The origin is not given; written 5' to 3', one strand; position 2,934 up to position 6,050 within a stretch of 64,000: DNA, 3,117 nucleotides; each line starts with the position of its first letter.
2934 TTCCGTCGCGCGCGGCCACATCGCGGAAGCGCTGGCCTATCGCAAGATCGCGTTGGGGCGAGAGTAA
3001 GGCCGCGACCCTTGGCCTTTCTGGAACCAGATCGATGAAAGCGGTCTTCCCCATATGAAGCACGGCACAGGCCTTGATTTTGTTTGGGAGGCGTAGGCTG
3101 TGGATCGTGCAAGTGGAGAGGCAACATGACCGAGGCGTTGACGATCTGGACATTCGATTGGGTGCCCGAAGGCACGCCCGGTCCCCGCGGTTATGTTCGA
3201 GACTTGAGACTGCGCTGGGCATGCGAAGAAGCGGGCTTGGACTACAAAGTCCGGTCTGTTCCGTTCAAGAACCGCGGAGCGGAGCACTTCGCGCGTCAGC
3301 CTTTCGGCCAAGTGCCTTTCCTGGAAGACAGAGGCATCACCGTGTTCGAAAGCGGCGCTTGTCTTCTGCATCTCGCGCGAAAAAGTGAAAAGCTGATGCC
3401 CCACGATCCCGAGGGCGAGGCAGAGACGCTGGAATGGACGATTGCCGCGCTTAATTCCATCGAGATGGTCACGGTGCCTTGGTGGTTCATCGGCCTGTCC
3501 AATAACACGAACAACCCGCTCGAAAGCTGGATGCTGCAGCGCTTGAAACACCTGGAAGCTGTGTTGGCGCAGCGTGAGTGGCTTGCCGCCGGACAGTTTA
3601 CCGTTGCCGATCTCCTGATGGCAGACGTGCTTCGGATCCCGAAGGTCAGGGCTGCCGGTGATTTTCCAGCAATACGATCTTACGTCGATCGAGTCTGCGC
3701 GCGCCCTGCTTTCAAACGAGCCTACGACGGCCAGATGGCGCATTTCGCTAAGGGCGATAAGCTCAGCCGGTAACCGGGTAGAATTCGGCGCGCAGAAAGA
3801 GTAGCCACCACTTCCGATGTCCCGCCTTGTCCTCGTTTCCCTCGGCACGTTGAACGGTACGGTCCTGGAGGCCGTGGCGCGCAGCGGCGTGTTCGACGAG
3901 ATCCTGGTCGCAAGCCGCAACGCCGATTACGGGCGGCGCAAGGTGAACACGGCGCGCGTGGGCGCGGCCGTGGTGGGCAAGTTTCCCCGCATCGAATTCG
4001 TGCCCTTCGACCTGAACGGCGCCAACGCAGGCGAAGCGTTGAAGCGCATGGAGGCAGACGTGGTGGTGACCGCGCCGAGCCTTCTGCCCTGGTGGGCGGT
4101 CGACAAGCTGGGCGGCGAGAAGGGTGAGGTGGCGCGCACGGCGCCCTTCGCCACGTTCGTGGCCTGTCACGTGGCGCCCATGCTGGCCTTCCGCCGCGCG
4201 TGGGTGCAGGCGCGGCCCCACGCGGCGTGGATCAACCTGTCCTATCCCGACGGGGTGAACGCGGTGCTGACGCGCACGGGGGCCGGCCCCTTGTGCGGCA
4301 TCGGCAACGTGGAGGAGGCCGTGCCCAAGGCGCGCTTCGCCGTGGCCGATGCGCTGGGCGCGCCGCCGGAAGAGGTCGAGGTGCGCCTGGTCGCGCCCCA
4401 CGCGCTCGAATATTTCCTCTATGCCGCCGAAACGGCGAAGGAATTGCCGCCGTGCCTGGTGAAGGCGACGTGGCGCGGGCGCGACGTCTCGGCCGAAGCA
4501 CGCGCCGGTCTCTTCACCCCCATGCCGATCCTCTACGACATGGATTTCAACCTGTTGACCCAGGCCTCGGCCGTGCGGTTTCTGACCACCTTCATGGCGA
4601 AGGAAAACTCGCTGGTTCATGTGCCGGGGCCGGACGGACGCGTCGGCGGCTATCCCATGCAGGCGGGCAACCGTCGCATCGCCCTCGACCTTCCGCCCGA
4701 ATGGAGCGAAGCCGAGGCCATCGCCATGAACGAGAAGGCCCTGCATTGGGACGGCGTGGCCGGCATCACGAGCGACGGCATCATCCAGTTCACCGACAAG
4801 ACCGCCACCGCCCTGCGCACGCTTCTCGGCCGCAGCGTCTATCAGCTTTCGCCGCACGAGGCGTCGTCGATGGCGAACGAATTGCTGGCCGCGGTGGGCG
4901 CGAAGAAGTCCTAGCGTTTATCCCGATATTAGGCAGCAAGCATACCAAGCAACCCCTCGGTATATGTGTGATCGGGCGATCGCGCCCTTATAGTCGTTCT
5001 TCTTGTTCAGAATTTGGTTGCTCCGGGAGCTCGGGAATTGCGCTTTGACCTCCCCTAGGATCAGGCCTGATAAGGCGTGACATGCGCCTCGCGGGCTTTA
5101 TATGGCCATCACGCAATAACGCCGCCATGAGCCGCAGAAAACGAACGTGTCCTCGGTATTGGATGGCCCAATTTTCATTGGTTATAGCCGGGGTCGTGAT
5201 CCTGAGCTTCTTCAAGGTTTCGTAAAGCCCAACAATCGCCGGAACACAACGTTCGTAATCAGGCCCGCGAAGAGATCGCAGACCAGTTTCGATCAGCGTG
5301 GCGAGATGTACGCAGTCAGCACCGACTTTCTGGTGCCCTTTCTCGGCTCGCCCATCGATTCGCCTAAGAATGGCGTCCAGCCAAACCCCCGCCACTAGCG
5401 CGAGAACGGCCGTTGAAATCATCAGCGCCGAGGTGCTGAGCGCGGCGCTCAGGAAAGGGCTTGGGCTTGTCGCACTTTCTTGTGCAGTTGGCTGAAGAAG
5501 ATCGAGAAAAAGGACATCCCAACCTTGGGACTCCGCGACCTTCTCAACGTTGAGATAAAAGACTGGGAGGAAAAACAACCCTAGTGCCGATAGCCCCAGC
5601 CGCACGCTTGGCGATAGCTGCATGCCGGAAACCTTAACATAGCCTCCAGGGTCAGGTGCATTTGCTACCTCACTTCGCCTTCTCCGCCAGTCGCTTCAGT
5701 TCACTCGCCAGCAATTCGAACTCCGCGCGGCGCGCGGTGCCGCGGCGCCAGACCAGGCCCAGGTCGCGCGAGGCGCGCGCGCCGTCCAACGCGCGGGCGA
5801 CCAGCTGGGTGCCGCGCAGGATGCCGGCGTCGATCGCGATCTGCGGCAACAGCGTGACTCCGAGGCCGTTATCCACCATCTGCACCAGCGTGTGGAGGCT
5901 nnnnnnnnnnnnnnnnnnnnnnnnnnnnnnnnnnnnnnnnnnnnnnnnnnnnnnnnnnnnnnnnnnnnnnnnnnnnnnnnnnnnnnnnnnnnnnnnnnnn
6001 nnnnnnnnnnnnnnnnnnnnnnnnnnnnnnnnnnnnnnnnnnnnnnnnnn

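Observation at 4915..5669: Lower-GC islet with an orphan two-TM ORF directly downstream of oxyR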

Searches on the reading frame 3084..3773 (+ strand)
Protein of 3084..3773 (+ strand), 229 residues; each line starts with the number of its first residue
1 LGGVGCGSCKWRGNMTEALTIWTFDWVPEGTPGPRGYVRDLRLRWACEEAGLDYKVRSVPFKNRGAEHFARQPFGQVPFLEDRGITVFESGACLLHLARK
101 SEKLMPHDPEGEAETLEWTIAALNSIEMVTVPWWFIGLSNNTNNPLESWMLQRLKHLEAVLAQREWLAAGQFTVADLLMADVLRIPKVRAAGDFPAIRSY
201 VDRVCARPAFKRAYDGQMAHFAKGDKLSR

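Call 5: search_protein_families(library=pfam, proteins=[window:3084-3773:+], max_evalue=1)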
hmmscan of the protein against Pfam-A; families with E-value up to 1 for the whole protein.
window:3084-3773:+ (229 aa): 7 families
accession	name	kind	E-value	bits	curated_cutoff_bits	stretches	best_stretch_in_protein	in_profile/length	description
PF02798.26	GST_N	-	2e-11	44.5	20.9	1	37-99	11-76/76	Glutathione S-transferase, N-terminal domain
PF13409.12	GST_N_2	-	6.8e-09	36.7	25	1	42-99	7-69/70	Glutathione S-transferase, N-terminal domain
PF00043.30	GST_C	-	2.3e-07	31.4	20.7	1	153-208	34-93/93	Glutathione S-transferase, C-terminal domain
PF13417.12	GST_N_3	-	1.2e-05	26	22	1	42-101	12-71/75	Glutathione S-transferase, N-terminal domain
PF14497.11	GST_C_3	-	0.0001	22.9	21.6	1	152-211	33-98/104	Glutathione S-transferase, C-terminal domain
PF17172.10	GST_N_4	-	0.0052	17.9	30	1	56-114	12-73/99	Glutathione S-transferase N-terminal domain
PF13410.11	GST_C_2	-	0.073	13.6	24.9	1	154-180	15-41/69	Glutathione S-transferase, C-terminal domain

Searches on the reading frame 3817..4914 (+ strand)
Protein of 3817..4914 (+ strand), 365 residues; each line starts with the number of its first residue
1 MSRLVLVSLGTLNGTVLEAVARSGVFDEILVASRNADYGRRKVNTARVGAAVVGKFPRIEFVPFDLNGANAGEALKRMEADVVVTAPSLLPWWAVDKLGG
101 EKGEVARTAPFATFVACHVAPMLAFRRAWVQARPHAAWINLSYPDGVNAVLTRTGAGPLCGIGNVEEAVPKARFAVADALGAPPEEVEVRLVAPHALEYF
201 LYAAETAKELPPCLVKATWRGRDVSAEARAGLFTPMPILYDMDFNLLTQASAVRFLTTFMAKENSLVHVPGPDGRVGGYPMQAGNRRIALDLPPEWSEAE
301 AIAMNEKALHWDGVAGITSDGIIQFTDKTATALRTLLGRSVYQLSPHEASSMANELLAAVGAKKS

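Call 5: search_protein_families(library=pfam, proteins=[window:3817-4914:+], max_evalue=1)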
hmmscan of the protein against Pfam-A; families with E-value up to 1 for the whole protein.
window:3817-4914:+ (365 aa): 0 families

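Call 6: search_protein_families(library=ncbifam, proteins=[window:3817-4914:+], max_evalue=1)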
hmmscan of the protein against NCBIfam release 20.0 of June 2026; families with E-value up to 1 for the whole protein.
window:3817-4914:+ (365 aa): 0 families

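Call 12: find_related_loci(query=window:3817-4914:+, collection=genome_contigs, flank=6000)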
Query window:3817-4914:+ (365 aa) in genome_contigs; peptide patterns used: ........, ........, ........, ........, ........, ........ (x = any residue, [..] = any of these).
133 stretches matched a pattern; 5 encode a relative of the query (tblastn E <= 1e-3); 5 distinct loci.
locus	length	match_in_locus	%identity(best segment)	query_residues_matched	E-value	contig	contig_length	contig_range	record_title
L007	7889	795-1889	95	1-365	0e+0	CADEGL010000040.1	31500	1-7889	MAG: uncultured Alphaproteobacteria bacterium isolate Alphaproteobacteria sp. RBC064 genome assembly, contig: MAG064_40,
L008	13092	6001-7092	94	1-364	0e+0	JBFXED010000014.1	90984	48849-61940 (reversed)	MAG: Alphaproteobacteria bacterium isolate CA_2019_TPIn_108 NODE_875_length_90984_cov_6.826045_TPIn, whole genome shotgu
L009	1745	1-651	96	149-365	8e-149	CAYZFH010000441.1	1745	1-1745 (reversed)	MAG TPA_asm: uncultured Rhizobiaceae bacterium isolate SRP292972_co2_151 genome assembly, contig: NODE_91303_length_1745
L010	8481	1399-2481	33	2-360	2e-51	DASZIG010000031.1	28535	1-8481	MAG TPA_asm: Terriglobia bacterium isolate SMAG_U6596 k141_4014752, whole genome shotgun sequence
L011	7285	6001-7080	34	2-357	4e-47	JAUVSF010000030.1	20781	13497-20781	MAG: Acidobacteriota bacterium isolate CSMAG_733 CSMAG_733_k127_1864868_length_20781_cov_37.9672, whole genome shotgun s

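Call 24: find_related_loci(query=window:3817-4914:+, collection=metagenome_contigs, flank=4000)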
Query window:3817-4914:+ (365 aa) in metagenome_contigs; peptide patterns used: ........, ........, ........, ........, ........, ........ (x = any residue, [..] = any of these).
210 stretches matched a pattern; 3 encode a relative of the query (tblastn E <= 1e-3); 3 distinct loci.
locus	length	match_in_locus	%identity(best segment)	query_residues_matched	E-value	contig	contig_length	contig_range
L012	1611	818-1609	94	1-264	1e-179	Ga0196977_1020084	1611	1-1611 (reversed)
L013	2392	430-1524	34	1-361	6e-59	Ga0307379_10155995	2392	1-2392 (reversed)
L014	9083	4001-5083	34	2-360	4e-52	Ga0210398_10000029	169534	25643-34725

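Call 30: search_protein_families(library=pfam, proteins=[L007:2501-3046:-, L007:2047-2685:-, L009:737-1459:-, L009:1489-1701:-], max_evalue=0.01)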
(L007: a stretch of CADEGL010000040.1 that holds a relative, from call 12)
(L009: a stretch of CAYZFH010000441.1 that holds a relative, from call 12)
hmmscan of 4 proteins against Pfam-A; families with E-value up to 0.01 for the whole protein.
L007:2501-3046:- (181 aa): 2 families
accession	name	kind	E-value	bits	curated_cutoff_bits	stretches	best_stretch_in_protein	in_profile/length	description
PF08818.16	DUF1801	-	2.3e-17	63.6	27.2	1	80-173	1-84/85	Domain of unknown function (DU1801)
PF18899.5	DUF5655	-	0.00079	19.9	24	1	81-176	13-108/109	Domain of unknown function (DUF5655)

L007:2047-2685:- (212 aa): 1 family
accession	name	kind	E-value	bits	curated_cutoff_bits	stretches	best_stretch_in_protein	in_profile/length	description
PF08818.16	DUF1801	-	1.1e-19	71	27.2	1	106-200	2-84/85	Domain of unknown function (DU1801)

L009:737-1459:- (240 aa): 1 family
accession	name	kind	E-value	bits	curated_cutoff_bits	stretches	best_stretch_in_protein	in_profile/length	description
PF08238.18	Sel1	-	8.7e-28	96.2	30.7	4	89-124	1-36/36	Sel1 repeat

L009:1489-1701:- (70 aa): 1 family
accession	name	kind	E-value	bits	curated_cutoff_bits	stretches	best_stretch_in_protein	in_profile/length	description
PF08238.18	Sel1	-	0.005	17.8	30.7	0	2-24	6-28/36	Sel1 repeat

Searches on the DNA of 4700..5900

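Call 20: search_rna_families(source=window, start=4700, end=5900, threshold=evalue, max_evalue=1)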
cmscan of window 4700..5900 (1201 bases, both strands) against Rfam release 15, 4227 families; matches with E-value up to 1: 0.
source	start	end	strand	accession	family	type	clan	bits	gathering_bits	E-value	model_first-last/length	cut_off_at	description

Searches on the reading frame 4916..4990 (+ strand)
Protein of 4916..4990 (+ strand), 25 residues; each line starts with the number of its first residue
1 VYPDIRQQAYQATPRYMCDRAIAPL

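Call 53: search_protein_families(library=pfam, proteins=[window:4916-4990:+], max_evalue=10)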
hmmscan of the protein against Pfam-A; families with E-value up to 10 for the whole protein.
seq(25 aa): 0 families

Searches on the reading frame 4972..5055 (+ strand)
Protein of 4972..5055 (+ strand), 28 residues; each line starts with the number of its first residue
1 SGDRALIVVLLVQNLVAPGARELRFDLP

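Call 53: search_protein_families(library=pfam, proteins=[window:4972-5055:+], max_evalue=10)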
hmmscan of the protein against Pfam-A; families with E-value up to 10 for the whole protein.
seq(28 aa): 0 families
